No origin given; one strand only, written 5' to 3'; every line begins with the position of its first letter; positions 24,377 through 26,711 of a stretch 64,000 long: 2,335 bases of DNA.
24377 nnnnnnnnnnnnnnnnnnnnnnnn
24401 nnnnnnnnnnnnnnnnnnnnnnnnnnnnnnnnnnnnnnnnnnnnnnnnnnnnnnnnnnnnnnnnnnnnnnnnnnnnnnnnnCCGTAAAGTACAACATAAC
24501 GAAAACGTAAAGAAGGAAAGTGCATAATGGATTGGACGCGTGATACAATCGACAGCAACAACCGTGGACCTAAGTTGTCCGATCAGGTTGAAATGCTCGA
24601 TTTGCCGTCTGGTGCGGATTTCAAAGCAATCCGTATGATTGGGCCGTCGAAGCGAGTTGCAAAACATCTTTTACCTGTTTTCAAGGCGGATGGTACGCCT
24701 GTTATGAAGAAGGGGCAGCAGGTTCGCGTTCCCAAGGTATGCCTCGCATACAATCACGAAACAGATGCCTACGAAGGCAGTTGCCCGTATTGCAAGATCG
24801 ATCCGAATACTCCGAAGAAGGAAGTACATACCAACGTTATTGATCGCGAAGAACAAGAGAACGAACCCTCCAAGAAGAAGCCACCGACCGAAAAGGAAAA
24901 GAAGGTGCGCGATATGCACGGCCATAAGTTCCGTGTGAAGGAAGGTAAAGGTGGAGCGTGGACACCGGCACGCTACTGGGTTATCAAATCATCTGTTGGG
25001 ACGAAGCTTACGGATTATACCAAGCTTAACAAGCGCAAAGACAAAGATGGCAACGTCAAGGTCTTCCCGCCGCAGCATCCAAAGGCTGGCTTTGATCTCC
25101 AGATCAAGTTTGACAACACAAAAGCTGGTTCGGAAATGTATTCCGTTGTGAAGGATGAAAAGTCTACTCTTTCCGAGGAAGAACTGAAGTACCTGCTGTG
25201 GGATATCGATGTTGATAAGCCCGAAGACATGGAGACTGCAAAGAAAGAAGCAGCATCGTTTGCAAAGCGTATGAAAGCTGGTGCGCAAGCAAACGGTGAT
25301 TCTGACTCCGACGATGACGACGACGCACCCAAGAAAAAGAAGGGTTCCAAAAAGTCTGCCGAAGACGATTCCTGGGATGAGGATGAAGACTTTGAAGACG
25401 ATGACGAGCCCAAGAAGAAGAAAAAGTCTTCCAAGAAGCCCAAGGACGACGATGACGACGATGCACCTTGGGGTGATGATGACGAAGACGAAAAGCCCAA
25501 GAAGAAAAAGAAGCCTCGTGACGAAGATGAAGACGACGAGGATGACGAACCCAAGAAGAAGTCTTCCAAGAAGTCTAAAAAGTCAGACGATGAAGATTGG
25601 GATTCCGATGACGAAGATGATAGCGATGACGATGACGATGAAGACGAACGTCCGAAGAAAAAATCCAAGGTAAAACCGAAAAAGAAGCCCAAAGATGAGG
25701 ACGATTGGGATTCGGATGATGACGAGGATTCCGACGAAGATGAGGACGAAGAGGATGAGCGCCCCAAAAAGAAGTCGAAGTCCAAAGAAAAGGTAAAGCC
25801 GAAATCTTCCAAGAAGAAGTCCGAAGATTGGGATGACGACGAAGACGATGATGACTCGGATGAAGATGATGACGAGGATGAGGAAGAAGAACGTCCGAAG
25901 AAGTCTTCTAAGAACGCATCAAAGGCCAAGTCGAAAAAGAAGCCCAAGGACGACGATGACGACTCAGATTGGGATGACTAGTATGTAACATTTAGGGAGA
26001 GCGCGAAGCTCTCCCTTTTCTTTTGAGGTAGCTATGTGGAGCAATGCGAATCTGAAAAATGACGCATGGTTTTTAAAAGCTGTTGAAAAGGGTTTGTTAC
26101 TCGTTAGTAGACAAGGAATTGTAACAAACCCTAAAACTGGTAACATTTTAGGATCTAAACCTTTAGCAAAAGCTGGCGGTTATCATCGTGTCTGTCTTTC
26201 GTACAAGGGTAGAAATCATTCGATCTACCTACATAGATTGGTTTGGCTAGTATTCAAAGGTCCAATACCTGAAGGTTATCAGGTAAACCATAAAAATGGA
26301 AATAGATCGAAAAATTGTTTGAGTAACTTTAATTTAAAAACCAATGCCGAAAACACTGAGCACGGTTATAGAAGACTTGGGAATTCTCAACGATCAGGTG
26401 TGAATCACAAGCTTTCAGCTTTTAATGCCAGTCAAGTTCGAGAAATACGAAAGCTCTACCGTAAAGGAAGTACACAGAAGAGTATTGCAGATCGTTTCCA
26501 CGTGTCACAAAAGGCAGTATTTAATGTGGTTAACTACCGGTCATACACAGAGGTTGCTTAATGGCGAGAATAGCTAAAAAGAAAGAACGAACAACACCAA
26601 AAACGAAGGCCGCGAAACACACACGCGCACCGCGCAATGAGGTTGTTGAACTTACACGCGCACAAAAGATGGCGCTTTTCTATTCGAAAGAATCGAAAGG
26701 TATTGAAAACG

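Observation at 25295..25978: The SSB carries a C-terminal tail of about 230 aa made of seven K-rich blocks alternating with D/E-rich, Trp-containing blocks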

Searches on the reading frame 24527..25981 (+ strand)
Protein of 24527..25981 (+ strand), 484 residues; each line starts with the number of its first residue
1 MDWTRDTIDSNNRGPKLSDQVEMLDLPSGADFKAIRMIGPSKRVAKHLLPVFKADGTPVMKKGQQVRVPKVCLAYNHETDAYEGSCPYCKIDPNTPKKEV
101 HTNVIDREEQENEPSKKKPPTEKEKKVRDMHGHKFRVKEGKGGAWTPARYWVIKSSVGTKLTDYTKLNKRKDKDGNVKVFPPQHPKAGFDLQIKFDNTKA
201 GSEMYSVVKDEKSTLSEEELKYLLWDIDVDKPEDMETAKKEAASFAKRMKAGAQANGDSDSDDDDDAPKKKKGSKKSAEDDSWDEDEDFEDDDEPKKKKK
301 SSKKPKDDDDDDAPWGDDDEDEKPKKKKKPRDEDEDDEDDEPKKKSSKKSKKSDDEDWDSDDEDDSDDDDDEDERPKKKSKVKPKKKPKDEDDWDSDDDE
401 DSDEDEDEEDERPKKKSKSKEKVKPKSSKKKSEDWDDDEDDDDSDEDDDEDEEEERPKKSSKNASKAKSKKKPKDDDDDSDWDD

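Call 3: search_protein_families(library=pfam, proteins=[window:24527-25981:+], max_evalue=0.1)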
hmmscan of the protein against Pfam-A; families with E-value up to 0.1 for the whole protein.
window:24527-25981:+ (484 aa): 0 families

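Call 4: search_protein_families(library=phrogs, proteins=[window:24527-25981:+], max_evalue=0.01)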
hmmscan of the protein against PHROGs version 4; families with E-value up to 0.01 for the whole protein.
window:24527-25981:+ (484 aa): 1 family
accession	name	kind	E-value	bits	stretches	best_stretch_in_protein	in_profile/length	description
phrog_15004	-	DNA, RNA and nucleotide metabolism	8.3e-44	151.6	2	15-364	20-385/421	single strand DNA binding protein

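Call 5: search_solved_structures(query=window:24527-25981:+, max_evalue=1, show_alignments=2)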
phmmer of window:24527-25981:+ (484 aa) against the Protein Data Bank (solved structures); distinct sequences matched with E-value up to 1: 0.

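Call 6: search_dna_similar(query=window:24527-25981:+, collection=phages, mode=protein, max_rows=40)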
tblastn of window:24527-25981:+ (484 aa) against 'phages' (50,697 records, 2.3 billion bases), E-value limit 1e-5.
Records with a match: 42; places in all: 42; records where one place covers at least 80% of the query: 0.
Best place of each record, by identity: <60% 42.
By first word of the organism name: Pseudomonas 11; Erwinia 11; Dickeya 6; Rhizobium 5; Xanthomonas 4; Vibrio 2; Achromobacter 2; Yersinia 1.
By host as written in the record: Pseudomonas putida KT2440 and Paw85 9; Erwinia amylovora 8; Dickeya solani MK10 4; Xanthomonas hortorum pv. vitians CFBP8640 3; Rhizobium phaseoli IE4771 2; Vibrio coralliilyticus RE98 2; Achromobacter animicus 2; Pseudomonas aeruginosa PAO1 2; and 8 more.
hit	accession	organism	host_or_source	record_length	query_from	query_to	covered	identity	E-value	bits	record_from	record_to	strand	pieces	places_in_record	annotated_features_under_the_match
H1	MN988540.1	Rhizobium phage RHph_I42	Rhizobium phaseoli IE4771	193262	9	250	50%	38.3%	7e-26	117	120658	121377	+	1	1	hypothetical protein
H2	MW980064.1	Rhizobium phage RHEph12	Rhizobium phaseoli sv. giardinii IE4771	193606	1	242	50%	38.2%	3e-30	130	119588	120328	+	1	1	hypothetical protein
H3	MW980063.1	Rhizobium phage RHph_N46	Rhizobium phaseoli sv. phaseoli IE1004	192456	9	242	48%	38.8%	1e-26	120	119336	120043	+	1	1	Nop14-like family protein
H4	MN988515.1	Rhizobium phage RHph_N28_1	Rhizobium etli N731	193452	9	242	48%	38.8%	1e-26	120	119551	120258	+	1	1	Nop14-like family protein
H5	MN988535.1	Rhizobium phage RHph_N42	Rhizobium phaseoli IE4771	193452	9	242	48%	38.8%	1e-26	120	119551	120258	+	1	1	Nop14-like family protein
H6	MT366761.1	Vibrio phage vB_VcorM_GR11A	Vibrio coralliilyticus RE98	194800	16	242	47%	33.2%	5e-20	100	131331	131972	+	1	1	hypothetical protein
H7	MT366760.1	Vibrio phage vB_VcorM_GR7B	Vibrio coralliilyticus RE98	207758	12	245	48%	31.8%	2e-19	98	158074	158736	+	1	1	hypothetical protein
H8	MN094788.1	Achromobacter phage Motura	Achromobacter animicus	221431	10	248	49%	30.1%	3e-9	66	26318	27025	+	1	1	ssDNA binding protein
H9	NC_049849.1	Achromobacter phage Motura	Achromobacter animicus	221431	10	248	49%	30.1%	3e-9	66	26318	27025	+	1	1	single strand DNA binding protein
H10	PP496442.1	Pseudomonas phage vB_PpuM-Voja-6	Pseudomonas putida KT2440 and Paw85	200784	20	245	47%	30.6%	1e-13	80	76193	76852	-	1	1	single strand DNA binding protein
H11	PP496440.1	Pseudomonas phage vB_PpuM-KoPa-5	Pseudomonas putida KT2440 and Paw85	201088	20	245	47%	30.6%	1e-13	80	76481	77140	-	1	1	single strand DNA binding protein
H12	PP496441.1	Pseudomonas phage vB_PpuM-Pori-4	Pseudomonas putida KT2440 and Paw85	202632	20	245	47%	30.6%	9e-11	71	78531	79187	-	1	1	single strand DNA binding protein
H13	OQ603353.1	Xanthomonas phage Ep026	Xanthomonas sp. Q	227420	4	246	50%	28.5%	2e-14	82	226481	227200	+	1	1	record has no annotation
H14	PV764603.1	Xanthomonas phage PhiXhv-16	Xanthomonas hortorum pv. vitians ...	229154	4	246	50%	28.5%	2e-14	82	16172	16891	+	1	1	hypothetical protein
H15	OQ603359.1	Erwinia phage Ep032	Erwinia sp. YA1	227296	4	246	50%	28.5%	2e-14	82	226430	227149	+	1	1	record has no annotation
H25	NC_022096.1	Pseudomonas phage PaBG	Pseudomonas aeruginosa PAO1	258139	11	228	45%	29.2%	4e-12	75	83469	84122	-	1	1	single strand DNA binding protein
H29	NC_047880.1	Erwinia phage vB_EamM_Y3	Erwinia amylovora 1/79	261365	6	228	46%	26.0%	5e-7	59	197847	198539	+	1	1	single strand DNA binding protein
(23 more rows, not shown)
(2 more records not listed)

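Call 8: get_annotated_region(hit=H3, flank=3000)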
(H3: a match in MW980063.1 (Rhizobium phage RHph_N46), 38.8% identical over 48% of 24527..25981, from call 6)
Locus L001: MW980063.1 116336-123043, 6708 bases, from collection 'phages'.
description: Rhizobium phage RHph_N46, complete genome.
organism: Rhizobium phage RHph_N46 (NCBI taxid 2836127)
taxonomy: Viruses; Duplodnaviria; Heunggongvirae; Uroviricota; Caudoviricetes
host: Rhizobium phaseoli sv. phaseoli IE1004; source: agricultural lands; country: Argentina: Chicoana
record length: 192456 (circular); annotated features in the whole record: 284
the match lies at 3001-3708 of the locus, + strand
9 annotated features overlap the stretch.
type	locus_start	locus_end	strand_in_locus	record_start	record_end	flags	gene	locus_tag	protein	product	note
CDS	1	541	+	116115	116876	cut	-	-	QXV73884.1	hypothetical protein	-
CDS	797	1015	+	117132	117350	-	-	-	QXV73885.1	hypothetical protein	-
CDS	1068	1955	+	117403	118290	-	-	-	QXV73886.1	hypothetical protein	-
CDS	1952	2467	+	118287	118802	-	-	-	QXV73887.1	hypothetical protein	-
CDS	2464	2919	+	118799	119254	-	-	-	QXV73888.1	hypothetical protein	-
CDS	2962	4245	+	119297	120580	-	-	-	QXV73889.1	Nop14-like family protein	-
CDS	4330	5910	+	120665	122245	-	-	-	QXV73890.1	UvsX RecA-like recombination protein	-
CDS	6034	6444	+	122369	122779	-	-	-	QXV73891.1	CDC45-like protein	-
CDS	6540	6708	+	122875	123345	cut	-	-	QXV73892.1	hypothetical protein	-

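Call 9: get_annotated_region(hit=H6, flank=3000)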
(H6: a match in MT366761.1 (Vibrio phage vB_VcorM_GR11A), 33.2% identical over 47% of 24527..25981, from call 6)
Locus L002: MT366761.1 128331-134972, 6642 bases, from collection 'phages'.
description: Vibrio phage vB_VcorM_GR11A, complete genome.
organism: Vibrio phage vB_VcorM_GR11A (NCBI taxid 2711164)
taxonomy: Viruses; Duplodnaviria; Heunggongvirae; Uroviricota; Caudoviricetes
host: Vibrio coralliilyticus RE98; source: seawater from an oyster hatchery; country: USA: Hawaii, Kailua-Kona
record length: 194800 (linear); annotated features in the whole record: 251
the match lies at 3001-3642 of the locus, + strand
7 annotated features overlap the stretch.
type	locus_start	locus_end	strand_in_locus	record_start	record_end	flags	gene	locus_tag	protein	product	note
CDS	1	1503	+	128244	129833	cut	-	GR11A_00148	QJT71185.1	TGT domain-containing protein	-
CDS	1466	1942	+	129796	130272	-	-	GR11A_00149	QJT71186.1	hypothetical protein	-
CDS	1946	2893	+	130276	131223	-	-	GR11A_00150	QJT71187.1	Sigma70_r2 domain-containing protein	-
CDS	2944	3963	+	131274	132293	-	-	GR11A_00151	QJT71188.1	hypothetical protein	-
CDS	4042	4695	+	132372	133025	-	-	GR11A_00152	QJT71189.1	hypothetical protein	-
CDS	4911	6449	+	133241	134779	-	recA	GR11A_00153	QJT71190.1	protein RecA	-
CDS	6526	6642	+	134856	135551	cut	-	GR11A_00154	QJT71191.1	hypothetical protein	-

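Call 10: get_annotated_region(hit=H9, flank=3000)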
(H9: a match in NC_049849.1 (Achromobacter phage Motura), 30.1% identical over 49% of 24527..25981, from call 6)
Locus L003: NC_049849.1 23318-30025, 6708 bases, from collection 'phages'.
description: Achromobacter phage Motura, complete genome.
organism: Achromobacter phage Motura (NCBI taxid 2591403)
taxonomy: Viruses; Duplodnaviria; Heunggongvirae; Uroviricota; Caudoviricetes; Moturavirus; Moturavirus motura
host: Achromobacter animicus; source: soil; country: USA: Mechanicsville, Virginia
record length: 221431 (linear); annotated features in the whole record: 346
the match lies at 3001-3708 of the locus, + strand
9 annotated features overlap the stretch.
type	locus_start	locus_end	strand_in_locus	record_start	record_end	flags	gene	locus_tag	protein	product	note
CDS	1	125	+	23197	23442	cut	-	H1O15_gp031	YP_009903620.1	hypothetical protein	-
CDS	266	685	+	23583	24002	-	-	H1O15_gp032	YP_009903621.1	hypothetical protein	-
CDS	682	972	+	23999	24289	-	-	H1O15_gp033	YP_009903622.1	hypothetical protein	-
CDS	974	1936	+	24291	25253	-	-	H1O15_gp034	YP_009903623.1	RNA polymerase sigma factor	-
CDS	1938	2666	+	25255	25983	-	-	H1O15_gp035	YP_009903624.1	deoxyuridine 5'-triphosphate nucleotide hydrolase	-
CDS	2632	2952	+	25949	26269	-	-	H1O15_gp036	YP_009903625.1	hypothetical protein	-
CDS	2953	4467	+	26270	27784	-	-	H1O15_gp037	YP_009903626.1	single strand DNA binding protein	-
CDS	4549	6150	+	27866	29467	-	-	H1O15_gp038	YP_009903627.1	RecA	-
CDS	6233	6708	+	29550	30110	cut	-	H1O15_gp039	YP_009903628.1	hypothetical protein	-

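Call 11: get_annotated_region(hit=H10, flank=3000)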
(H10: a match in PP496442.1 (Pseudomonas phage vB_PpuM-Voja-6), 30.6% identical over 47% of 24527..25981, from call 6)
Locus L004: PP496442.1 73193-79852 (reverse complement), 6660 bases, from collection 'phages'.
description: Pseudomonas phage vB_PpuM-Voja-6, complete genome.
organism: Pseudomonas phage vB_PpuM-Voja-6 (NCBI taxid 3132646)
taxonomy: Viruses; Duplodnaviria; Heunggongvirae; Uroviricota; Caudoviricetes
host: Pseudomonas putida KT2440 and Paw85; source: muddy stream water; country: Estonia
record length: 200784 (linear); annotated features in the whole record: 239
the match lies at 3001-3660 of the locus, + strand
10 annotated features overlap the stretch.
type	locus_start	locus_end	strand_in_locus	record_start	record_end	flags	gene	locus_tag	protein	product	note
CDS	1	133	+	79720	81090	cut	-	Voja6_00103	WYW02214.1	hypothetical protein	-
CDS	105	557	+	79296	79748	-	-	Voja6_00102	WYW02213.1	hypothetical protein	-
CDS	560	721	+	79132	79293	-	-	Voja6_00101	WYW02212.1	hypothetical protein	-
CDS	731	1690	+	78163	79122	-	-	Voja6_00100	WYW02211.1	RNA polymerase sigma factor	-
CDS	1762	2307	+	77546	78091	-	-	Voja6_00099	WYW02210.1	hypothetical protein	-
CDS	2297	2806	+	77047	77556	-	-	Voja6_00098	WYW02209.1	hypothetical protein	-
CDS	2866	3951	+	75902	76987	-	-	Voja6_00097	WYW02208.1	single strand DNA binding protein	-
CDS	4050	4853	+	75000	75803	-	-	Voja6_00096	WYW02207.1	hypothetical protein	-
CDS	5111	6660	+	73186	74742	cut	-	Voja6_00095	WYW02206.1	UvsX-like recombinase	-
CDS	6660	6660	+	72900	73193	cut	-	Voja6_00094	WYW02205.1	hypothetical protein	-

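Call 12: get_annotated_region(hit=H25, flank=3000)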
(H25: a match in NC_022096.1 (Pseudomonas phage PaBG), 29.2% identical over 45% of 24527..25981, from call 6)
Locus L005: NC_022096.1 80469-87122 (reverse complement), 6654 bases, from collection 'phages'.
description: Pseudomonas phage PaBG, complete genome.
organism: Pseudomonas phage PaBG (NCBI taxid 1335230)
taxonomy: Viruses; Duplodnaviria; Heunggongvirae; Uroviricota; Caudoviricetes; Baikalvirus; Baikalvirus PaBG
host: Pseudomonas aeruginosa PAO1; source: -; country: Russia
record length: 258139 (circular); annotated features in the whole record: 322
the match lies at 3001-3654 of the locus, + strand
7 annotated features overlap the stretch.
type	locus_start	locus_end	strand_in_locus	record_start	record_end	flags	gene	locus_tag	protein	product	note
CDS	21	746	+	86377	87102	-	-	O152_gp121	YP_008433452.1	hypothetical protein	-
CDS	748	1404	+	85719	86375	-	-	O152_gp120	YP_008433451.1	hypothetical protein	-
CDS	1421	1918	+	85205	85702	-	-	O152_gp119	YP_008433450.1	hypothetical protein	-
CDS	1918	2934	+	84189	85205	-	-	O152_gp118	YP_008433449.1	RNA polymerase sigma factor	RpoD subfamily RNA polymerase sigma-70 subunit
CDS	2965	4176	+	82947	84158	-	-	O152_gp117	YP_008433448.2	single strand DNA binding protein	-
CDS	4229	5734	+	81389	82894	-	-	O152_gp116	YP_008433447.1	UvsX-like recombinase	-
CDS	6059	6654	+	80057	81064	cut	-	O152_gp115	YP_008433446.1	hypothetical protein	-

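Call 13: get_annotated_region(hit=H29, flank=3000)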
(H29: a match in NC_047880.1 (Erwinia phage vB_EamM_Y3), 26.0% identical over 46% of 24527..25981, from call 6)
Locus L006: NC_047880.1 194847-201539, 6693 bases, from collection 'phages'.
description: Erwinia phage vB_EamM_Y3, complete genome.
organism: Erwinia phage vB_EamM_Y3 (NCBI taxid 1983553)
taxonomy: Viruses; Duplodnaviria; Heunggongvirae; Uroviricota; Caudoviricetes; Sasquatchvirus; Sasquatchvirus Y3
host: Erwinia amylovora 1/79; source: Soil of an apple orchard; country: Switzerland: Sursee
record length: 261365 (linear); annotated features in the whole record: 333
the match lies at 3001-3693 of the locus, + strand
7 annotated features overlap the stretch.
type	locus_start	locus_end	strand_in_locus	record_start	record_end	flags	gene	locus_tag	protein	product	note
CDS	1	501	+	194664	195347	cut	-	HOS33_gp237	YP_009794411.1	hypothetical protein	-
CDS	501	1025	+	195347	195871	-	-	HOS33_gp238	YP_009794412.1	hypothetical protein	-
CDS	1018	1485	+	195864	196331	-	-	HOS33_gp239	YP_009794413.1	RNA ligase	-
CDS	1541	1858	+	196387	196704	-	-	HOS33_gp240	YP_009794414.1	hypothetical protein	-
CDS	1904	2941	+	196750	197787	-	-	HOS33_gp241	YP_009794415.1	RNA polymerase sigma factor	-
CDS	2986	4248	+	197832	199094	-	-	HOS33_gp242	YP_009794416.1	single strand DNA binding protein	-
CDS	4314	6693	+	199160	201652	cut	-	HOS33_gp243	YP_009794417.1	UvsX-like recombinase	-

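Call 56: predict_structure(alignment_id=A3)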
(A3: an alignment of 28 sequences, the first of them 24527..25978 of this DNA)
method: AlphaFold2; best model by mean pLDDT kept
length: 484 residues; sequences in the alignment: 28
mean_pLDDT: 69.0   pTM: 0.55
mean pLDDT of the five models: 69.0, 67.5, 67.4, 64.7, 64.2
residues with pLDDT >= 90: 120; 70-90: 119; 50-70: 117; < 50: 128
segments of 3 or more residues with pLDDT < 50: 1-12, 258-265, 269-275, 277-296, 303-311, 343-345, 347-354, 365-367, 414-416, 422-424, 458-465
pLDDT, mean of each block of 10 residues (from residue 1): 36 67 86 93 90 83 86 89 90 88 95 92 91 89 90 88 89 90 93 90 88 93 91 87 87 63 48 44 42 46 46 51 55 52 47 50 51 52 52 51 54 50 52 53 50 52 48 51 53
secondary structure, 60 per line:
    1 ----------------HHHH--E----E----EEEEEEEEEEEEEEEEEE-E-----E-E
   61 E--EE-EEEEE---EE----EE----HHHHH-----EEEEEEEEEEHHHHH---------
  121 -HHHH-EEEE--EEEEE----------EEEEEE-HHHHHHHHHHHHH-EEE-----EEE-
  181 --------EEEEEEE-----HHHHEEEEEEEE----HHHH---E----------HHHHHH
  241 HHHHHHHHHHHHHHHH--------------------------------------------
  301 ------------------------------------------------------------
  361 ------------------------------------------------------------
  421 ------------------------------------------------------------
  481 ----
elements in order: H17-20 E33-50 E67-71 H87-91 E97-106 H107-111 H122-125 E127-130 E133-137 E148-153 H155-167 E169-171 E177-179 E189-195 H201-204 E205-212 H217-220 H235-256

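Call 60: find_encoding_contigs(protein=window:24527-25981:+, flank=4000, max_places=3)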
Protein window:24527-25981:+ (484 aa): 8 contigs read that carry it; 1 place shown.
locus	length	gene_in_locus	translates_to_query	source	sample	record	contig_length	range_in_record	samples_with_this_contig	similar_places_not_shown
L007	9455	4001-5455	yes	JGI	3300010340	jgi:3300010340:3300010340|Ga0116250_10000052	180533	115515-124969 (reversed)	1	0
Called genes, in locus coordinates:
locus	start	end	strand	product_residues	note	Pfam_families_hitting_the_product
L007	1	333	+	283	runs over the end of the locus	-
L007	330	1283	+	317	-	PF00149:Metallophos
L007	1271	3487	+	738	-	PF02463:SMC_N (faint)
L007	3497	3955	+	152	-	-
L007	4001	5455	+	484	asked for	-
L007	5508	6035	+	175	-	PF13392:HNH_3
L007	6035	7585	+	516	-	PF00154:RecA_N (weak)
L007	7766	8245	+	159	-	-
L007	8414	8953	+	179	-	-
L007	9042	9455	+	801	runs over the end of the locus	PF14528:LAGLIDADG_3 (weak), PF13245:AAA_19, PF13604:AAA_30, PF01443:Viral_helicase1 (faint), PF13538:UvrD_C_2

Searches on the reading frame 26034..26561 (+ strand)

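Call 3: search_protein_families(library=pfam, proteins=[window:26034-26561:+], max_evalue=0.1)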
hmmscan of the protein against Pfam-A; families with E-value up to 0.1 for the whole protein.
window:26034-26561:+ (175 aa): 4 families
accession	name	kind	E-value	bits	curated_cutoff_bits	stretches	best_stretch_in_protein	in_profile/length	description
PF13392.12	HNH_3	-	3.3e-13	49.5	24.8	1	65-107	2-44/46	HNH endonuclease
PF02796.21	HTH_7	-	0.0054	17.3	23.8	1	134-160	10-36/45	Helix-turn-helix domain of resolvase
PF13542.12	HTH_Tnp_ISL3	-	0.046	13.6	27.4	1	140-169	22-50/51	Helix-turn-helix domain of transposase family ISL3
PF13384.12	HTH_23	-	0.072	13.4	24.6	0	140-166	12-38/50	Homeodomain-like domain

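Call 4: search_protein_families(library=phrogs, proteins=[window:26034-26561:+], max_evalue=0.01)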
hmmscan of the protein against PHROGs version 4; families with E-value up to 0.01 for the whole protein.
window:26034-26561:+ (175 aa): 20 families
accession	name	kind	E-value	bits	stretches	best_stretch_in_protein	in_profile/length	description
phrog_59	-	DNA, RNA and nucleotide metabolism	1e-30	108.5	1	15-174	141-275/423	HNH endonuclease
phrog_959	-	DNA, RNA and nucleotide metabolism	1.5e-20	74.3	1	19-126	15-121/138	HNH endonuclease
phrog_1492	-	DNA, RNA and nucleotide metabolism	4e-17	63.5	1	42-111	89-159/414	HNH endonuclease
phrog_99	-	DNA, RNA and nucleotide metabolism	2.5e-16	61.3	1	34-112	137-206/383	HNH endonuclease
phrog_826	-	DNA, RNA and nucleotide metabolism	3.1e-10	41.1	1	49-115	96-161/281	HNH endonuclease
phrog_6254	-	DNA, RNA and nucleotide metabolism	1.6e-09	39.3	1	32-166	9-148/154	HNH endonuclease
phrog_4578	-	DNA, RNA and nucleotide metabolism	3e-09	37.9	1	57-148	5-98/130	HNH endonuclease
phrog_1891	-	DNA, RNA and nucleotide metabolism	5.2e-08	33.6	1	39-108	142-209/255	HNH endonuclease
phrog_7545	-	DNA, RNA and nucleotide metabolism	3.9e-07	31.4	1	47-110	65-132/160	HNH endonuclease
phrog_37683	-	unknown function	4.3e-07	30.3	1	41-161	138-257/279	-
phrog_15471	-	DNA, RNA and nucleotide metabolism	8.5e-07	30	1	48-129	16-91/183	HNH endonuclease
phrog_3593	-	DNA, RNA and nucleotide metabolism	8.9e-07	29.8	1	48-134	81-167/210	HNH endonuclease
phrog_20467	-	DNA, RNA and nucleotide metabolism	2.7e-06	28.2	1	124-174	57-107/112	HNH endonuclease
phrog_6156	-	DNA, RNA and nucleotide metabolism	2.8e-06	27.8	1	119-174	175-230/261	endonuclease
phrog_1872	-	DNA, RNA and nucleotide metabolism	6.8e-05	23.8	1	36-91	45-89/166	endonuclease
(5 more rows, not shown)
